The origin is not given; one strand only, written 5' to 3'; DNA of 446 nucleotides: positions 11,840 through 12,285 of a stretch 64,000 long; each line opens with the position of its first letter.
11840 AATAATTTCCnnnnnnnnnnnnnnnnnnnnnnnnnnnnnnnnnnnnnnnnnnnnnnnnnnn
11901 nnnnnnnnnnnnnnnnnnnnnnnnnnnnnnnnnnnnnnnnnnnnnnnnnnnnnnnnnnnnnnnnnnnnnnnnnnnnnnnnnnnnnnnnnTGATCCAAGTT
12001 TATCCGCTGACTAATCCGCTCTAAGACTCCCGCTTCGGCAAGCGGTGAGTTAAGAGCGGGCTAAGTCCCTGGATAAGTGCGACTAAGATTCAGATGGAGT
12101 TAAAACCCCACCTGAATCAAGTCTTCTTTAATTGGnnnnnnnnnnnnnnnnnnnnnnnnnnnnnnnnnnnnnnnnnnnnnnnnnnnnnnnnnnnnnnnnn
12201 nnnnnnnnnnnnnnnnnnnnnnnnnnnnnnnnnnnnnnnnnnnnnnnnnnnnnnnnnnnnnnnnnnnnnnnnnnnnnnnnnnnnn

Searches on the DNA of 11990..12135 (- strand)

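Call 24: build_rna_model(alignment_id=A2)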
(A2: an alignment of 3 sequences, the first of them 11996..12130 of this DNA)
Model R1 built from alignment A2 (3 sequences, 137 columns); structure: RNAalifold consensus.
model positions 135; base pairs 45; branch points 1; effective number of sequences 0.72; information 0.589 bits per position. Calibrated on 0.2 Mb of random sequence (short: E-values are rough).
structure used (alignment columns):
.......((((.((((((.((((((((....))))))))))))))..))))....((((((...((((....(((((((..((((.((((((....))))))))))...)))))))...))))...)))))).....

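Call 25: search_with_rna_model(model_id=R1, sources=[window, L006, L007, L008, L009], max_evalue=10)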
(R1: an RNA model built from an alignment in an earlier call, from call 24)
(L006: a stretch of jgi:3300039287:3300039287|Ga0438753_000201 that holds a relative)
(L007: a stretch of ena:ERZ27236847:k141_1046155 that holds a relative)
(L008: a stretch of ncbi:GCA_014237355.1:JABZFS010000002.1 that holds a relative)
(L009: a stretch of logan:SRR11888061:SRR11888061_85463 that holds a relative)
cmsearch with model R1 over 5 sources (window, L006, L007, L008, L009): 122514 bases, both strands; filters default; matches with E-value up to 10: 6.
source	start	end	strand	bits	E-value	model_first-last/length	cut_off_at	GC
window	11995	12130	-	162.6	2.3e-37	1-135/135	no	0.48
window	61179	61313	+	155.5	1.2e-35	1-135/135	no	0.49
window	53374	53509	+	153.5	3.8e-35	1-135/135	no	0.47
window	53424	53555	-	30.1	3.4e-05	1-135/135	no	0.51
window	11968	12081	+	30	3.7e-05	1-135/135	no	0.52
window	61141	61235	-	23.9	0.0011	1-135/135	no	0.42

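Call 29: search_dna_similar(query=window:11990-12135:-, collection=plasmids, mode=distant, max_evalue=1)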
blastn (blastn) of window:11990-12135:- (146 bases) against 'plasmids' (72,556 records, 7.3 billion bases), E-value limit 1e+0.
Records with a match: 2; places in all: 3; records where one place covers at least 80% of the query: 0.
Best place of each record, by identity: 80-90% 1; 60-80% 1.
By first word of the organism name: Clostridium 2.
By predicted mobility (MOB-suite, as given by PLSDB): non-mobilizable 2.
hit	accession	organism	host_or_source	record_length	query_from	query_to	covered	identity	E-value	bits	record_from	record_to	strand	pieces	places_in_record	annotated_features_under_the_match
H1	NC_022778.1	Clostridium tetani 12124569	-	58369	60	140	55%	75.6%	2e-4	52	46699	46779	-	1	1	none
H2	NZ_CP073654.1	Clostridium beijerinckii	cell culture,fermentation bioreactor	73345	4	68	45%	83.1%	3e-9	69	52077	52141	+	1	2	none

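Call 30: search_dna_similar(query=window:11990-12135:-, collection=phages, mode=distant, max_evalue=1)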
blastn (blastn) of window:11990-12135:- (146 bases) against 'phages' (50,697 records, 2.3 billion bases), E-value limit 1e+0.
No match.

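Call 31: get_annotated_region(hit=H2, flank=4000)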
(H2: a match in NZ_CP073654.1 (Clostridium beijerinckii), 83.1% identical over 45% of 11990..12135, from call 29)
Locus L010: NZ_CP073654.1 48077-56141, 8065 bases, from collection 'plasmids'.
description: Clostridium beijerinckii strain DSM 791 plasmid unnamed, complete sequence
organism: Clostridium beijerinckii (NCBI taxid 1520)
taxonomy: Bacteria; Bacillota; Clostridia; Eubacteriales; Clostridiaceae; Clostridium; Clostridium beijerinckii
host: -; source: cell culture,fermentation bioreactor; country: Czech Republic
typing (MOB-suite, as given by PLSDB): non-mobilizable
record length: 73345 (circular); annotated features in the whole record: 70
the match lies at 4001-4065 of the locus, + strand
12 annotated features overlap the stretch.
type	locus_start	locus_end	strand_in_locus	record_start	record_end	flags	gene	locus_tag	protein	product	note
CDS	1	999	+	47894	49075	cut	-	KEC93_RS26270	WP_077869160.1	hypothetical protein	-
CDS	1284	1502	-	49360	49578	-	-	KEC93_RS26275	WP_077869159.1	DUF2922 domain-containing protein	-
CDS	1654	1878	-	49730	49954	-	-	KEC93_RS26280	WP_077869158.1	DUF1659 domain-containing protein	-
CDS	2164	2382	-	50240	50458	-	-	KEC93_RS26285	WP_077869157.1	DUF2922 domain-containing protein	-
CDS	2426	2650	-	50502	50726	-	-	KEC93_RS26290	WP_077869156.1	DUF1659 domain-containing protein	-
CDS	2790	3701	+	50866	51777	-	-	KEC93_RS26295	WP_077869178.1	tyrosine-type recombinase/integrase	GO:0015074 - DNA integration [Evidence IEA]; GO:0006310 - DNA recombination [Evidence IEA]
CDS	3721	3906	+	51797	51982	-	-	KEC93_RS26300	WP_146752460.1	hypothetical protein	-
CDS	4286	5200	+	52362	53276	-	-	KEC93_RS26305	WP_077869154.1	hypothetical protein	-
CDS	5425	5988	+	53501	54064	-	-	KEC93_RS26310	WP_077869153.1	helix-turn-helix domain-containing protein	-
CDS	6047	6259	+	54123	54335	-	-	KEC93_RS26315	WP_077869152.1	hypothetical protein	-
CDS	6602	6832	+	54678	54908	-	-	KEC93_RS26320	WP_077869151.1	hypothetical protein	-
CDS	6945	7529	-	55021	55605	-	-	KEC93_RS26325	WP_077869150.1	sigma-70 family RNA polymerase sigma factor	GO:0006352 - DNA-templated transcription initiation [Evidence IEA]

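Call 32: get_annotated_region(hit=H1, flank=4000)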
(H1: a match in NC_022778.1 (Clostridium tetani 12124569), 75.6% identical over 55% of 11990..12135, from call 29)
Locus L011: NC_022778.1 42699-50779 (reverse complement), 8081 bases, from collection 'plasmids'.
description: Clostridium tetani 12124569 plasmid p12124569, complete sequence
organism: Clostridium tetani 12124569 (NCBI taxid 1231072)
taxonomy: Bacteria; Bacillota; Clostridia; Eubacteriales; Clostridiaceae; Clostridium; Clostridium tetani; Clostridium tetani 12124569
host: -; source: -; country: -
typing (MOB-suite, as given by PLSDB): non-mobilizable; replicon rep_cluster_256
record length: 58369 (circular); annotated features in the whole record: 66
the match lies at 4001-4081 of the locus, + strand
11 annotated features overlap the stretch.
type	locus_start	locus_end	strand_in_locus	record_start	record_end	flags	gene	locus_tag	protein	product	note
CDS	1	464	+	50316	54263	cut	tetX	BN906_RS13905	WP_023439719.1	tetanus neurotoxin TetX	-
CDS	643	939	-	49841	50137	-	-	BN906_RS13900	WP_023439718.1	hypothetical protein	-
CDS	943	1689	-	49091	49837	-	-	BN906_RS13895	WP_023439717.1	hypothetical protein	-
CDS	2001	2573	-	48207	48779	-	-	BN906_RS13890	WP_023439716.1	hypothetical protein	-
CDS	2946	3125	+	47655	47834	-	-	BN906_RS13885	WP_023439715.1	YvrJ family protein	-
CDS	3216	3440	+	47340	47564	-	-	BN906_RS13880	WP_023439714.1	DUF1659 domain-containing protein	-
CDS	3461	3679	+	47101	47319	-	-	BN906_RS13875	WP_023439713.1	DUF2922 domain-containing protein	-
CDS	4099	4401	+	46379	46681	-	-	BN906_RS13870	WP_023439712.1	hypothetical protein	-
CDS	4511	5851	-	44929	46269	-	-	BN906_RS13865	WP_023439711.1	M20/M25/M40 family metallo-hydrolase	-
CDS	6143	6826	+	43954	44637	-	-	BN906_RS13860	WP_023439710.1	N-acetylmuramoyl-L-alanine amidase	-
CDS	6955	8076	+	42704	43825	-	-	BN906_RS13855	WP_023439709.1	acyltransferase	-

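Call 33: search_with_rna_model(model_id=R1, sources=[L010, L011], max_evalue=10, show_alignments=4)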
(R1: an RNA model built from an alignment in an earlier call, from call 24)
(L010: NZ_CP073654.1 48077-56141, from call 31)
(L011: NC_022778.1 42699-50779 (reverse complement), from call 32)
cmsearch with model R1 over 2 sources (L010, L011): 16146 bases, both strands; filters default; matches with E-value up to 10: 4.
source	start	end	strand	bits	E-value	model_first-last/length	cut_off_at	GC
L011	3944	4082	+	62.8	5.2e-14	1-135/135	no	0.34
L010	4003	4123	+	60.8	1.6e-13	1-135/135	no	0.41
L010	1523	1643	-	53.7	8.6e-12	1-135/135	no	0.37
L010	7643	7742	+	21.1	0.00068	1-135/135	no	0.41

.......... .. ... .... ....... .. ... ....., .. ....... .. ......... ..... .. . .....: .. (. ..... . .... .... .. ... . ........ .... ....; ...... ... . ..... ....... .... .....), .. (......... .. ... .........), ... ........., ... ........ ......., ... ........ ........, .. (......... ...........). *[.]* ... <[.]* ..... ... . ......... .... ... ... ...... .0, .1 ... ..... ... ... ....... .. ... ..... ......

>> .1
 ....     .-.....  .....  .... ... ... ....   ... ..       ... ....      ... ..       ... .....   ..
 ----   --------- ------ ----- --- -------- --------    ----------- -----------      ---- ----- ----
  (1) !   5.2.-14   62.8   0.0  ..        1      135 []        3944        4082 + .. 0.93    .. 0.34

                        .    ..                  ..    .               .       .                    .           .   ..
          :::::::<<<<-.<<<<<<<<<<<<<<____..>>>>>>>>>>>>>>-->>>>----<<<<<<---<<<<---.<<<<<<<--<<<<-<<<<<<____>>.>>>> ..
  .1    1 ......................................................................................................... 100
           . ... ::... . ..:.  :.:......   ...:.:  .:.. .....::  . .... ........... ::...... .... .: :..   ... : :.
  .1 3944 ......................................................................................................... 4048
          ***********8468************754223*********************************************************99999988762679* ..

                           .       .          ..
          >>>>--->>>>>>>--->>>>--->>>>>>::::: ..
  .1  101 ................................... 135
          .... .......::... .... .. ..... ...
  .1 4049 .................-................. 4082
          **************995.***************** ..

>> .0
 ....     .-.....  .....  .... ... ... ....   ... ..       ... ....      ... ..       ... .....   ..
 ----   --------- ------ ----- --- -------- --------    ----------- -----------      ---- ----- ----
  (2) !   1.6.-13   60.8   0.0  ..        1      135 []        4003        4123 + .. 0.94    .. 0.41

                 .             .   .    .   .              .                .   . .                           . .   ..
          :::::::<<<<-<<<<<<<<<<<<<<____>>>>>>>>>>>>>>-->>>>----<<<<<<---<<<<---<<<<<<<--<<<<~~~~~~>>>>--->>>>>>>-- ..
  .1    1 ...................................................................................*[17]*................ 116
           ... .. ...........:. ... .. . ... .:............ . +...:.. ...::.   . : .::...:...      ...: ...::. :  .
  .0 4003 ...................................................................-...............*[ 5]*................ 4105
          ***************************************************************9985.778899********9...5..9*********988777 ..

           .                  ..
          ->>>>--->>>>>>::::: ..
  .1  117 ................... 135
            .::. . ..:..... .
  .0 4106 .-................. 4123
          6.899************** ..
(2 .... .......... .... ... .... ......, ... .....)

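Call 38: search_with_rna_model(model_id=R1, sources=[L012, L013, L014, L015, L016, L017, L018, L019, L020, L021, L022, L023, L024, L025, L026, L027, L028, L029, L030, L031, L032, L033, L034, L035, L036, L037, L038, L039, L040, L041, L042, L043, L044, L045, L046, L047, L048, L049, L050, L051, L052, L053, L054, L055, L056, L057, L058, L059, L060, L061, L062, L063, L064, L065, L066, L067, L068, L069, L070, L071, L072, L073, L074, L075, L076, L077, L078, L079, L080, L081, L082, L083, L084, L085, L086, L087, L088, L089, L090, L091, L092, L093, L094, L095, L096, L097, L098, L099, L100, L101, L102, L103, L104, L105, L106, L107, L108, L109, L110, L111], max_evalue=0.001, make_alignment=true)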
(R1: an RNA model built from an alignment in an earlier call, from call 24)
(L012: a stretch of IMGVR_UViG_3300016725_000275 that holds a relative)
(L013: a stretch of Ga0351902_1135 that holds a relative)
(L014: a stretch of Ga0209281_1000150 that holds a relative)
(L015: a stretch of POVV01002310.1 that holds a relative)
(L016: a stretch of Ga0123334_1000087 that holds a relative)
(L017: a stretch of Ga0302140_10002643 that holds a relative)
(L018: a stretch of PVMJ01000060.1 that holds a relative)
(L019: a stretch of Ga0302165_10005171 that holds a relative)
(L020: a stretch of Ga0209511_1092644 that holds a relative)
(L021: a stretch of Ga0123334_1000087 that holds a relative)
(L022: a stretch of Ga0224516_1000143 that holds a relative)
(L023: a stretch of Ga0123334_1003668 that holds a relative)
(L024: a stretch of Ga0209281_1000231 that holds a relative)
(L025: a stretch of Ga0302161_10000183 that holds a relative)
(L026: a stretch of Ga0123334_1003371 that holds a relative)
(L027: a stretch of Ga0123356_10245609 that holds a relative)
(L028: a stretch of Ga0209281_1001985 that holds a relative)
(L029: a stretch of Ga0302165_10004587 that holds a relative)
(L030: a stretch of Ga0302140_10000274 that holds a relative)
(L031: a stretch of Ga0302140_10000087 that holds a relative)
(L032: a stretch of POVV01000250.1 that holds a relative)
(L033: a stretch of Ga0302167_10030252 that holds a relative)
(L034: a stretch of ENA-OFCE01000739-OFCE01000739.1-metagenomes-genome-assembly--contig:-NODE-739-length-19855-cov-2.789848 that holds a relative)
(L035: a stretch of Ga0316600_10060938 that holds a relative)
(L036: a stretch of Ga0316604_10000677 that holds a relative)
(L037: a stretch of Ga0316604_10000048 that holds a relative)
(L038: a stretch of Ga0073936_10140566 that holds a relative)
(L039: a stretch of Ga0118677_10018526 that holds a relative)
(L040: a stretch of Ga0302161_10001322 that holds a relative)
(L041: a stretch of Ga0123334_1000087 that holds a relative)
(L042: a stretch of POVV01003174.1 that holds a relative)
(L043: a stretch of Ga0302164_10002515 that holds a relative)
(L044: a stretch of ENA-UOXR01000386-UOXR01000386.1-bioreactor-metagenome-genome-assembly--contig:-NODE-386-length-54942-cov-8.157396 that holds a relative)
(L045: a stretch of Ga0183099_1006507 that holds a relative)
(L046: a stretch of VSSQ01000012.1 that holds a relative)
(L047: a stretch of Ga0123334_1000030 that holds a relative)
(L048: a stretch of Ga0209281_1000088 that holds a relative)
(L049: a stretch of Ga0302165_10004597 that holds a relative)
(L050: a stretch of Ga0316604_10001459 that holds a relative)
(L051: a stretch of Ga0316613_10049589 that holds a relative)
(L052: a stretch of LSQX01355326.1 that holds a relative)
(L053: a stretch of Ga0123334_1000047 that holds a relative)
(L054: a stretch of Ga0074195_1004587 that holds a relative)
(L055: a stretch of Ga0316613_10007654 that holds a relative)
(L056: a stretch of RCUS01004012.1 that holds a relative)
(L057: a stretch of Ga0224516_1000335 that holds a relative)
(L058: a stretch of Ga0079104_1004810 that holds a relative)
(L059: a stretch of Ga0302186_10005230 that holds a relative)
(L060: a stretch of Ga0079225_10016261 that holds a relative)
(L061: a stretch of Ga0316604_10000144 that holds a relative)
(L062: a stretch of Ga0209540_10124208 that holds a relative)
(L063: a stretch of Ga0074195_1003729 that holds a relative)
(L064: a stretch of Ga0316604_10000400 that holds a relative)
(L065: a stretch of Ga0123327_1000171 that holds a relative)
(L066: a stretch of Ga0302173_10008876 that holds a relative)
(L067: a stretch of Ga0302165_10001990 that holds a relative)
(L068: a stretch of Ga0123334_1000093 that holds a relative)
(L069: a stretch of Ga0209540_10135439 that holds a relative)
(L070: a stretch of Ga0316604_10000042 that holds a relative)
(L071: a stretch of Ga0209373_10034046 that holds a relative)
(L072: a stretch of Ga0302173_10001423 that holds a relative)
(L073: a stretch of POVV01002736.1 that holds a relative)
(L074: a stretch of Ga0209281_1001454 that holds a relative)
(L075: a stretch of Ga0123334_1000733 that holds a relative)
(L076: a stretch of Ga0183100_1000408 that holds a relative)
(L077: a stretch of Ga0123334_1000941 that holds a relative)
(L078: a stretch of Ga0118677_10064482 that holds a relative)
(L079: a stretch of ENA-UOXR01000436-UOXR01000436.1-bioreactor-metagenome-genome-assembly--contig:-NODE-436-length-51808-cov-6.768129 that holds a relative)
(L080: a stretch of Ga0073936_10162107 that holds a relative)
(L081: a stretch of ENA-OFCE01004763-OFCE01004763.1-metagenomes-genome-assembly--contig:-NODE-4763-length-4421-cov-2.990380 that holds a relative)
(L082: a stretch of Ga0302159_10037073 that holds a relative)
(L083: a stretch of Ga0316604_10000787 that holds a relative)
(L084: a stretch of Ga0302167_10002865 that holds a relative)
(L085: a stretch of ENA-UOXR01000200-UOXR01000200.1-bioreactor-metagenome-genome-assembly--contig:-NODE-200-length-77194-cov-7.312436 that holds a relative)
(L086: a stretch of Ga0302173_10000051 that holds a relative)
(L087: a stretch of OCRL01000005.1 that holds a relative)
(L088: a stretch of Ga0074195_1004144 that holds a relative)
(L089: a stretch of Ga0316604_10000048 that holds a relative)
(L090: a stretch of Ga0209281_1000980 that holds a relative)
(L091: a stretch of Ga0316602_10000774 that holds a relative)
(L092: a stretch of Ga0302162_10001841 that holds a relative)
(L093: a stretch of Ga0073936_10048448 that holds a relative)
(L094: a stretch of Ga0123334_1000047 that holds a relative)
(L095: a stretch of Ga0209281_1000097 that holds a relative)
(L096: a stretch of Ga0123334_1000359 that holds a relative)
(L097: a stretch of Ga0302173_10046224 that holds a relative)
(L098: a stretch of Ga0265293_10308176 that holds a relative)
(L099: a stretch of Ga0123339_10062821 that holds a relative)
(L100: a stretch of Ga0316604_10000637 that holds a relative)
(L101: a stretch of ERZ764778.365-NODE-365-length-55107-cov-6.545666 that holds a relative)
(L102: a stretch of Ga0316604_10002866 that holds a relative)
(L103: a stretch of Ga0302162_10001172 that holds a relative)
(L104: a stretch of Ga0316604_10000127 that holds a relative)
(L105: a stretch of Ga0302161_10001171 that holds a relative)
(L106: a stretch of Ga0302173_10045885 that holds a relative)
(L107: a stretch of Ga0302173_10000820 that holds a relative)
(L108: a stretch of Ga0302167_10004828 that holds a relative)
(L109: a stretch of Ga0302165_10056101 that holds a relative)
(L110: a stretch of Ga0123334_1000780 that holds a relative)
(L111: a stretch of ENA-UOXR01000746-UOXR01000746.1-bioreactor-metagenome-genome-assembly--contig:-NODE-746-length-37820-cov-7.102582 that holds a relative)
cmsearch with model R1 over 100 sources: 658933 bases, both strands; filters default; matches with E-value up to 0.001: 134.
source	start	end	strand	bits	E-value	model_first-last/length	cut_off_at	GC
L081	1182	1316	-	136.2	3.3e-30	1-135/135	no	0.4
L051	260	394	+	129.2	1.6e-28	1-135/135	no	0.42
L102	5878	6011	-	123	5.1e-27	1-135/135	no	0.42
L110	2568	2705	-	120.2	2.5e-26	1-135/135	no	0.51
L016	3742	3879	+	117.1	1.4e-25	1-135/135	no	0.49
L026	4063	4200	+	116.3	2.1e-25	1-135/135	no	0.51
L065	1373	1510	-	116.3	2.2e-25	1-135/135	no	0.51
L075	5612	5749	+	116.3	2.2e-25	1-135/135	no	0.51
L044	378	515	+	115.5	3.5e-25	1-135/135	no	0.49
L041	2132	2269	+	115.4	3.6e-25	1-135/135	no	0.49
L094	5009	5146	+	115.2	3.9e-25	1-135/135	no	0.51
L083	6718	6851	+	114.7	5.4e-25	1-135/135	no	0.46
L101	9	146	+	114.6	5.7e-25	1-135/135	no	0.51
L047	699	837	-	114.1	7.3e-25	1-135/135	no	0.51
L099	68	203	-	113.1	1.3e-24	1-135/135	no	0.39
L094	6340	6477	+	112.6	1.7e-24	1-135/135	no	0.49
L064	3061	3194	+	111.7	2.8e-24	1-135/135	no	0.43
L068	6208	6345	+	110.5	5.7e-24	1-135/135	no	0.48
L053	3448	3585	+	110.4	6.1e-24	1-135/135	no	0.46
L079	410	546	+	110.3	6.2e-24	1-135/135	no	0.5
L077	877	1014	+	109.2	1.2e-23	1-135/135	no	0.5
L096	1142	1279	-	108.8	1.4e-23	1-135/135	no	0.49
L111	4892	5029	+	108.8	1.4e-23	1-135/135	no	0.49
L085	3366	3502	-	108.7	1.5e-23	1-135/135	no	0.5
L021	7615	7752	+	107.5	3e-23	1-135/135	no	0.53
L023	3726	3863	-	106.4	5.5e-23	1-135/135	no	0.51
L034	2440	2575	-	105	1.2e-22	1-135/135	no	0.39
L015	3572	3723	+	103.5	2.9e-22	1-135/135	no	0.49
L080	279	411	+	103.2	3.3e-22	1-135/135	no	0.37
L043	1404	1535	+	101.5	8.4e-22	1-135/135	no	0.44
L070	5416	5548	-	100.9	1.2e-21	1-135/135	no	0.47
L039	5258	5391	+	100.3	1.7e-21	1-135/135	no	0.37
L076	5244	5375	-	99.8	2.2e-21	1-135/135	no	0.45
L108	1039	1170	+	99.7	2.4e-21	1-135/135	no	0.43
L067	686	817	+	98.8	3.9e-21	1-135/135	no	0.43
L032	13637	13768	+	98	5.9e-21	1-135/135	no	0.44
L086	5590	5722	+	95.1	3.1e-20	1-135/135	no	0.45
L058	219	350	-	94.9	3.4e-20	1-135/135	no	0.45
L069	158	294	+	94.6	4e-20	1-135/135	no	0.45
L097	1542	1674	+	94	5.6e-20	1-135/135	no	0.41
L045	4065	4196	-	92.6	1.2e-19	1-135/135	no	0.47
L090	7585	7716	-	90.8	3.5e-19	1-135/135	no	0.42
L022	12743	12876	+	87.8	1.8e-18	1-135/135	no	0.4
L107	916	1047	+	87.8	1.9e-18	1-135/135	no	0.42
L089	1952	2102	+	86.5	3.7e-18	1-135/135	no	0.44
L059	448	579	+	86.1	4.7e-18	1-135/135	no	0.41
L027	212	346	+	86.1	4.8e-18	1-135/135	no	0.52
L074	7612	7743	-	85.6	6e-18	1-135/135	no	0.43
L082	297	429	+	85.4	7e-18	1-135/135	no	0.4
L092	1216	1347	+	85.2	7.9e-18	1-135/135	no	0.38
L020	1127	1212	+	84.6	1.1e-17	1-135/135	no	0.42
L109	919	1042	+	83.7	1.7e-17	1-127/135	3'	0.42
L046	5265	5392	-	80.7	9.4e-17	1-135/135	no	0.43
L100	2831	2954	-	78.7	2.9e-16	1-135/135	no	0.42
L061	10684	10803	+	76.6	9.7e-16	1-135/135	no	0.41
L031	3897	4028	-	76.3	1.1e-15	1-135/135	no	0.47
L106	397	528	+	75.9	1.4e-15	1-135/135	no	0.44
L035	1936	2082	+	73.5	5.5e-15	1-135/135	no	0.44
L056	3667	3790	-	73.4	5.6e-15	1-135/135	no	0.4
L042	287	436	+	70.1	3.7e-14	1-135/135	no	0.45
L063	9863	9978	-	68.1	1.1e-13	1-135/135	no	0.43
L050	7590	7718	+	65.3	5.3e-13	1-135/135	no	0.46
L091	5744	5843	-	64.8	6.8e-13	1-135/135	no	0.41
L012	7243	7374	+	64.3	9.2e-13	1-135/135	no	0.39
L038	486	615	+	62.6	2.4e-12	1-135/135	no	0.45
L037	1053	1202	+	62.5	2.6e-12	1-135/135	no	0.49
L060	3034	3163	-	59.3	1.5e-11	1-135/135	no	0.42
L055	5279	5351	-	57.1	5.1e-11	1-135/135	no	0.44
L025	8657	8751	-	54.9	1.8e-10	1-135/135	no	0.35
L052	1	58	-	54.5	2.3e-10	1-58/135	3'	0.4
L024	892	1043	+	53.9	3e-10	1-135/135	no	0.43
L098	726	909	-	53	5.1e-10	1-135/135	no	0.43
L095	3471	3622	+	51.9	9.6e-10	1-135/135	no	0.42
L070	5366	5500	+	51.4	1.2e-09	1-135/135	no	0.44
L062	997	1095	+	50.7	1.8e-09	1-135/135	no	0.43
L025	2431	2582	-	50.1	2.5e-09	1-135/135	no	0.47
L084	5507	5658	+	50.1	2.5e-09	1-135/135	no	0.47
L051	1825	1943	-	49.9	2.8e-09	1-135/135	no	0.41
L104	3140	3238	-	49.2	4.3e-09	1-135/135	no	0.43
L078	285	414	-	48.7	5.6e-09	1-135/135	no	0.42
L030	6811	6887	-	47.6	1.1e-08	1-135/135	no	0.36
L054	2856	2923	-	47.5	1.1e-08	1-135/135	no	0.35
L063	7249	7351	-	47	1.4e-08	1-135/135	no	0.42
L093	2518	2623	+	46.6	1.8e-08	1-135/135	no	0.42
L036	537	608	-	46.4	2e-08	1-135/135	no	0.4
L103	630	714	+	46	2.5e-08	1-135/135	no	0.46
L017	1812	1963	-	45.5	3.4e-08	1-135/135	no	0.43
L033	519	623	-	44.9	4.7e-08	1-135/135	no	0.44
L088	1575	1636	+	44.2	7e-08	1-135/135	no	0.39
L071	1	63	-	43.9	8.1e-08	1-63/135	3'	0.37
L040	6369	6433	+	43.9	8.2e-08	1-135/135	no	0.4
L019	1607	1671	+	43.8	8.7e-08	1-135/135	no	0.4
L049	2973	3046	-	43.6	9.5e-08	1-135/135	no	0.39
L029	862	1017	+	42.7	1.6e-07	1-135/135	no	0.42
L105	2570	2697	+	42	2.4e-07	1-135/135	no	0.47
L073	2334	2448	-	41.1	3.9e-07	1-135/135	no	0.45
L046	4538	4661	-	40.8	4.7e-07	1-135/135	no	0.38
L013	4553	4677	-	40.5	5.6e-07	1-135/135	no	0.34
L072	8830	8964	-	40.2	6.3e-07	1-135/135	no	0.44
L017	3043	3107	-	40.2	6.6e-07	1-135/135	no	0.37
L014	5953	6051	-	39.7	8.6e-07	1-135/135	no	0.43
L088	11823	11918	-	39.3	1.1e-06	1-135/135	no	0.43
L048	1998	2077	-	38.9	1.3e-06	1-135/135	no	0.44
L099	147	223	+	38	2.2e-06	1-135/135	no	0.34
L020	1107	1183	-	36.7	4.5e-06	1-135/135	no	0.36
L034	2519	2603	+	36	6.6e-06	1-135/135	no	0.35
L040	6441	6540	+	36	6.8e-06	1-135/135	no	0.51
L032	13579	13693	-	33.9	2.2e-05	1-135/135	no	0.43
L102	5835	5963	+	33.9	2.2e-05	1-135/135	no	0.41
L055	5295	5372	+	33.5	2.7e-05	1-135/135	no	0.37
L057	7886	7963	+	33.3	3.1e-05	1-135/135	no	0.45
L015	3557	3628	-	33.3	3.1e-05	1-135/135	no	0.35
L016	3791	3898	-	32.4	5e-05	1-135/135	no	0.52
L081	1260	1358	+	31.5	8.3e-05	1-135/135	no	0.37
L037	1013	1109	-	31.5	8.4e-05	1-135/135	no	0.41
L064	3051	3117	-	30.9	0.00012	1-135/135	no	0.3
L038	485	542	-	30.8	0.00013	1-135/135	no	0.36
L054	6838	6908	+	30.4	0.00016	1-135/135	no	0.46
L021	7671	7745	-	30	0.0002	57-128/135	no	0.6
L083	6697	6774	-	29.8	0.00022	1-135/135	no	0.42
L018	2849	2923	-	29.7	0.00023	1-135/135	no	0.27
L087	94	168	+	29.7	0.00023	1-135/135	no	0.27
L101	64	140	-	29.1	0.00033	56-129/135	no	0.58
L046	5335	5415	+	28.8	0.00038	1-135/135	no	0.37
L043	1453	1561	-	28.3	0.00049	1-135/135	no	0.39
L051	309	406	-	28.3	0.0005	1-135/135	no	0.46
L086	5639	5764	-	28.1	0.00057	1-135/135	no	0.41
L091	5793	5882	+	28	0.00059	1-135/135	no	0.29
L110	2575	2649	+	27.7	0.00068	57-128/135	no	0.57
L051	1886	1971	+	27.7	0.00072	1-135/135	no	0.3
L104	3182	3254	+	27.4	0.00081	1-135/135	no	0.34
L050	7558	7646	-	27.3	0.00089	1-135/135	no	0.36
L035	1927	1992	-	27.1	0.00096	1-135/135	no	0.35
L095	3391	3527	-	27.1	0.00098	1-135/135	no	0.31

Alignment A3: 134 matches aligned to the model, 337 columns, each read 5' to 3' on its own strand. Consensus structure (alignment columns), stored with it:
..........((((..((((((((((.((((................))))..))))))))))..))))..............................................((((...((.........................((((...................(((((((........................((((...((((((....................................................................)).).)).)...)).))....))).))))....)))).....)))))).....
